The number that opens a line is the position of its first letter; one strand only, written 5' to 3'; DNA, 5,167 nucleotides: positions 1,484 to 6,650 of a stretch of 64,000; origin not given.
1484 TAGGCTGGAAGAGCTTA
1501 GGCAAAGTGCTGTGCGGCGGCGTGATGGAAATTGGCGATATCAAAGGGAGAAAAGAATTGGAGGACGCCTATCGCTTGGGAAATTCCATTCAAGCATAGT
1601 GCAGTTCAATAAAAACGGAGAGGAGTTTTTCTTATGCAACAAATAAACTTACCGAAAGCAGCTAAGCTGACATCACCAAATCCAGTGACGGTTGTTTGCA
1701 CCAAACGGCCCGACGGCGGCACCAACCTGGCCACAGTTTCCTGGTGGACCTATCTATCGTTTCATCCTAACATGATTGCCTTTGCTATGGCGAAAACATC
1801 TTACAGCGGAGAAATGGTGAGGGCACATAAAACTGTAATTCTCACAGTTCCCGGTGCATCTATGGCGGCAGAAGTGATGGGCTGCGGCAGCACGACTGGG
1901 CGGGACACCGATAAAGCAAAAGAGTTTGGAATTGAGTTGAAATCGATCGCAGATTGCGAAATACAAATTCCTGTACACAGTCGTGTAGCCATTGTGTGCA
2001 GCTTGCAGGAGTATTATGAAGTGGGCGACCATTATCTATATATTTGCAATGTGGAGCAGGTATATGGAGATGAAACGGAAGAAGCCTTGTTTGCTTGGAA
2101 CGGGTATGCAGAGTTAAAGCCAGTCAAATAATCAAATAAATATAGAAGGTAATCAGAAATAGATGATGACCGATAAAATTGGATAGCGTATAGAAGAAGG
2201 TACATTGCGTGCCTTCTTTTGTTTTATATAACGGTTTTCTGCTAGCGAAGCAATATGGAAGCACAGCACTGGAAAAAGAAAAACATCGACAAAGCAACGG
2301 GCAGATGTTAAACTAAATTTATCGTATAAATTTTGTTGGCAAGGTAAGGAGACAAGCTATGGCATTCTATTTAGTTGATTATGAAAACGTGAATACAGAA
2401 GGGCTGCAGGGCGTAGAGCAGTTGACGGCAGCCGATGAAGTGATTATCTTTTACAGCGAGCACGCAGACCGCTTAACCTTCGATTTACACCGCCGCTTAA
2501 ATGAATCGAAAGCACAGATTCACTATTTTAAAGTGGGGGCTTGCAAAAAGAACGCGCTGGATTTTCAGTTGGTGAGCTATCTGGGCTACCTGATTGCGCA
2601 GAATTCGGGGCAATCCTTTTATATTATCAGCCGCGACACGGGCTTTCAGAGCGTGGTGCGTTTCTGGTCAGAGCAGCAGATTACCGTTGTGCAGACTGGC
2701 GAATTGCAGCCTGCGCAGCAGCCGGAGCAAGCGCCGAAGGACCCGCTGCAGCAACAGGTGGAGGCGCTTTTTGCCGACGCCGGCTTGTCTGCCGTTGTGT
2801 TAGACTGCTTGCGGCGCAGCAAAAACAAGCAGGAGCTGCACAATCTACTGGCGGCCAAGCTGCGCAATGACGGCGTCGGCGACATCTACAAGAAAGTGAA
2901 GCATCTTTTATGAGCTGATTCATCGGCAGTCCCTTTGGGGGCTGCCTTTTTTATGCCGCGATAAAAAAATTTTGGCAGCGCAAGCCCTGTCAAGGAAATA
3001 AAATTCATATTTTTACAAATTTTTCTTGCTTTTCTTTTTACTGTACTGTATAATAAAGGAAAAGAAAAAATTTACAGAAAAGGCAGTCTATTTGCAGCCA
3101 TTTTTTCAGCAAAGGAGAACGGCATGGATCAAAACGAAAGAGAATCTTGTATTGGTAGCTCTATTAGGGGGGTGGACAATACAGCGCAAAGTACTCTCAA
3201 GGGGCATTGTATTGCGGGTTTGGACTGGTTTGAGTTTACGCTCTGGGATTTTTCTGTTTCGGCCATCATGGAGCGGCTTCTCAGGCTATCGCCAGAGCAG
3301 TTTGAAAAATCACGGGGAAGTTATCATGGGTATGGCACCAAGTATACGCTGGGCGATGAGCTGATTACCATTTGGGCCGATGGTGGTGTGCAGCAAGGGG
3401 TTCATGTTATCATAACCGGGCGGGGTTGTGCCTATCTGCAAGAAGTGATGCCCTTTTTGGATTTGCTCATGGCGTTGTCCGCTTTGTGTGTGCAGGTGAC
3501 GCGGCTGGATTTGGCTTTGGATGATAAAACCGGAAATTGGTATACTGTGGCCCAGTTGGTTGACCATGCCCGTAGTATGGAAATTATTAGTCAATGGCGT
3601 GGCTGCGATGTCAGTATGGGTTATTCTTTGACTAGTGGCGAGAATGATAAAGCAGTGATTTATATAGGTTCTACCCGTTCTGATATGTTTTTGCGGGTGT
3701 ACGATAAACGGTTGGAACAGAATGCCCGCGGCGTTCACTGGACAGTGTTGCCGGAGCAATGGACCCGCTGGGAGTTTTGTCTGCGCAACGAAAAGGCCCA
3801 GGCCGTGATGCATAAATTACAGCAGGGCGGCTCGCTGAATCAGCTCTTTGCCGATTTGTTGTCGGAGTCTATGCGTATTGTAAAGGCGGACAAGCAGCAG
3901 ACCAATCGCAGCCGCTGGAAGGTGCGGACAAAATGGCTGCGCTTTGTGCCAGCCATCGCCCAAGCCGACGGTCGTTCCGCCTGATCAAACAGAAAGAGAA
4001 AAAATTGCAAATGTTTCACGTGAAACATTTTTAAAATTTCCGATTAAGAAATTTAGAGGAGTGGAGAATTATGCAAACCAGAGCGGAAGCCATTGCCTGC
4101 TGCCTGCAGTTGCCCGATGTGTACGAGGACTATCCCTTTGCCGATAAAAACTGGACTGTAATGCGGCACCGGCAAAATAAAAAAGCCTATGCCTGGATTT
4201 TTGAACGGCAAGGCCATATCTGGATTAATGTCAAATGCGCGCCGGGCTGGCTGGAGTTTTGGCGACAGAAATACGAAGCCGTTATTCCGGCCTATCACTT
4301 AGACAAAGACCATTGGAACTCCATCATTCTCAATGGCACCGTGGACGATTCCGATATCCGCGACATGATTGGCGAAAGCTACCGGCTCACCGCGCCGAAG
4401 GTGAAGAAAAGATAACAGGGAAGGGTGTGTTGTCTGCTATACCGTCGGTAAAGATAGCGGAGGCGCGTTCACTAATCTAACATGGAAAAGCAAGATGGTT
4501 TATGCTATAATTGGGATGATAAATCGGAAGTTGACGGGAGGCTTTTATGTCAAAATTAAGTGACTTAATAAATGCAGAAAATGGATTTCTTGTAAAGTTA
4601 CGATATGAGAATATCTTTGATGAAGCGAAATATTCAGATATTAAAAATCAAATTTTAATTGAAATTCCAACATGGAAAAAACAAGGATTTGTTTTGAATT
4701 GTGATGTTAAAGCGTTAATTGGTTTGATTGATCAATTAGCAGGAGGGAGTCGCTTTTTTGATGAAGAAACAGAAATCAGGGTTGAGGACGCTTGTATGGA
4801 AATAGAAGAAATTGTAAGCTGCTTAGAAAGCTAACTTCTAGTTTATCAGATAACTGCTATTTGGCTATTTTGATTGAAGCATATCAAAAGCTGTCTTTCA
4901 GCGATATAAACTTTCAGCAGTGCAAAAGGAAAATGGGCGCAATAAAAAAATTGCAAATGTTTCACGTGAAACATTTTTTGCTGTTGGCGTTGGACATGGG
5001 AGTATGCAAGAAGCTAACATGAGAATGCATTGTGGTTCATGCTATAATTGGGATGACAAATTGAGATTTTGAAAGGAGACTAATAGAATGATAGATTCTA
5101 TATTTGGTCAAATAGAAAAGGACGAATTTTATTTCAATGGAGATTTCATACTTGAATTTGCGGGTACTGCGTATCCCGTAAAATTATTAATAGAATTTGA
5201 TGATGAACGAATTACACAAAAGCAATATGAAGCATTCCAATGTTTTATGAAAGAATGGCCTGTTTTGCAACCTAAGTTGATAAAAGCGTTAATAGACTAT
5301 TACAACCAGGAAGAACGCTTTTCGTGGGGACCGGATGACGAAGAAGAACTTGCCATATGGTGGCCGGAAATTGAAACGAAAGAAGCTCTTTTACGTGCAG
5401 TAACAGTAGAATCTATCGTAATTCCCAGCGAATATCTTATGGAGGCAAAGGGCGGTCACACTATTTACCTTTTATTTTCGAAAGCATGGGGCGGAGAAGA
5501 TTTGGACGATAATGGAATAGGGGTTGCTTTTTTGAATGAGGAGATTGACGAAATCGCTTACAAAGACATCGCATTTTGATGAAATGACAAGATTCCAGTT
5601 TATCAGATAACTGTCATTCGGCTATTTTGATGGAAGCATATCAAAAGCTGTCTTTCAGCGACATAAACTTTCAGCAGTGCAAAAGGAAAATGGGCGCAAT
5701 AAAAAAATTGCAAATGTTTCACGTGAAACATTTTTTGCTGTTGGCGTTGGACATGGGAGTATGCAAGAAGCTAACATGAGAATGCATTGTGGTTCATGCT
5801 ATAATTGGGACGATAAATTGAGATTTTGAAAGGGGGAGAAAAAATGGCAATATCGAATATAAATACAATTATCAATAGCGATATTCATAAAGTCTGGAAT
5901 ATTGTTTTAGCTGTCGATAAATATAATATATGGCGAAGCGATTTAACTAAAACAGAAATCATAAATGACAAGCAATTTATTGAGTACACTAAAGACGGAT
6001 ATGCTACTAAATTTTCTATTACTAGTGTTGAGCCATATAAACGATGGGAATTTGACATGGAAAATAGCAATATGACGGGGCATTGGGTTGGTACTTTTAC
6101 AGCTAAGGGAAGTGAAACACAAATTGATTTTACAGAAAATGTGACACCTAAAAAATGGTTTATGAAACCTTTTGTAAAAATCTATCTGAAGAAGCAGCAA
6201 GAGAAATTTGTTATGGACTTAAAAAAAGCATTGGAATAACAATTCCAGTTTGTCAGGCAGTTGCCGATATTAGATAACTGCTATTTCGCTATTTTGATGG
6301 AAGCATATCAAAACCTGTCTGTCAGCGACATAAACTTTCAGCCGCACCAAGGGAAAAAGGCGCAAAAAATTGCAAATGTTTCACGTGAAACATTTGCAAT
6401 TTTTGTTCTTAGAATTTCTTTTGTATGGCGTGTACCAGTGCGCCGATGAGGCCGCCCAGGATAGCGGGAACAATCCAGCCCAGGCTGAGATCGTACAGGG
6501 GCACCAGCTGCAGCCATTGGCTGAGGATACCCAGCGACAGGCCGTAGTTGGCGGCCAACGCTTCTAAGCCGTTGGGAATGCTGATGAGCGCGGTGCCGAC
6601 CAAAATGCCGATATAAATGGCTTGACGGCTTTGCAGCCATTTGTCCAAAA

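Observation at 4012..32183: Sixteen consensus parS sites packed into 28 kb, eight on each side of parAB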

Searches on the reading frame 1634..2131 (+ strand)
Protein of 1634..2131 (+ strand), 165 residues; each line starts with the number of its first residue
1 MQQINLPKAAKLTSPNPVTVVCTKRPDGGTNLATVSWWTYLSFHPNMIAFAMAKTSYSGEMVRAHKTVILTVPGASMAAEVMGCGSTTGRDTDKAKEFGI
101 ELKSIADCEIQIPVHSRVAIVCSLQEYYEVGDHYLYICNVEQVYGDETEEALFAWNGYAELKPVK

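Call 7: search_protein_families(library=pfam, proteins=[window:1634-2131:+])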
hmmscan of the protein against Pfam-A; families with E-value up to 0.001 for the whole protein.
window:1634-2131:+ (165 aa): 1 family
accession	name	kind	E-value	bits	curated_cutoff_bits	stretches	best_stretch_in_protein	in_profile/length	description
PF01613.24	Flavin_Reduct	-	1.9e-23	83.7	27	1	15-159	5-150/153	Flavin reductase like domain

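Call 21: find_encoding_contigs(protein=window:1634-2131:+, flank=10000, max_places=6)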
Protein window:1634-2131:+ (165 aa): 4 contigs read that carry it; 2 places shown.
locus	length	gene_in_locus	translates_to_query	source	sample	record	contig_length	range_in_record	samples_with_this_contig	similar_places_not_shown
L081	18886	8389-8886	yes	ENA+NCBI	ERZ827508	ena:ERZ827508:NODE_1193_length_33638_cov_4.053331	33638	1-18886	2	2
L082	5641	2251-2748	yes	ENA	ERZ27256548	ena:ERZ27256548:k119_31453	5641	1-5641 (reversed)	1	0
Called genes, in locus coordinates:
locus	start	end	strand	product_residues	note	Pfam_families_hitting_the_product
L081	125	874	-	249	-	-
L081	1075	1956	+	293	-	-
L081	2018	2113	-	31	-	-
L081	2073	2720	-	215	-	-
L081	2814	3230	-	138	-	PF08963:DUF1878 (weak)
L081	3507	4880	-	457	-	PF00209:SNF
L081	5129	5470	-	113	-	PF05016:ParE_toxin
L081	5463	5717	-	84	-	PF02604:PhdYeFM_antitox (weak)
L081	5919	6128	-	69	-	-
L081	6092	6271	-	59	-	-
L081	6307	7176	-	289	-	PF02810:SEC-C, PF00557:Peptidase_M24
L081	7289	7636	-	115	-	PF01638:HxlR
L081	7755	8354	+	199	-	PF02525:Flavodoxin_2, PF03358:FMN_red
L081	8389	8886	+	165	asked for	PF01613:Flavin_Reduct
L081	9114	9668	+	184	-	PF18475:PIN7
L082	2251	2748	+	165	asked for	PF01613:Flavin_Reduct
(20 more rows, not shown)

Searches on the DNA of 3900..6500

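Call 47: search_rna_families(source=window, start=3900, end=6500, threshold=evalue, max_evalue=1)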
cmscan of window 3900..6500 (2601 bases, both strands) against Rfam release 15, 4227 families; matches with E-value up to 1: 1.
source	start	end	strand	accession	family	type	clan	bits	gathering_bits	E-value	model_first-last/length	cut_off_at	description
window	5333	5389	+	RF01526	ceN106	Gene; snRNA; snoRNA; CD-box;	-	20.5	60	0.56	1-77/77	no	C. elegans snoRNA ceN106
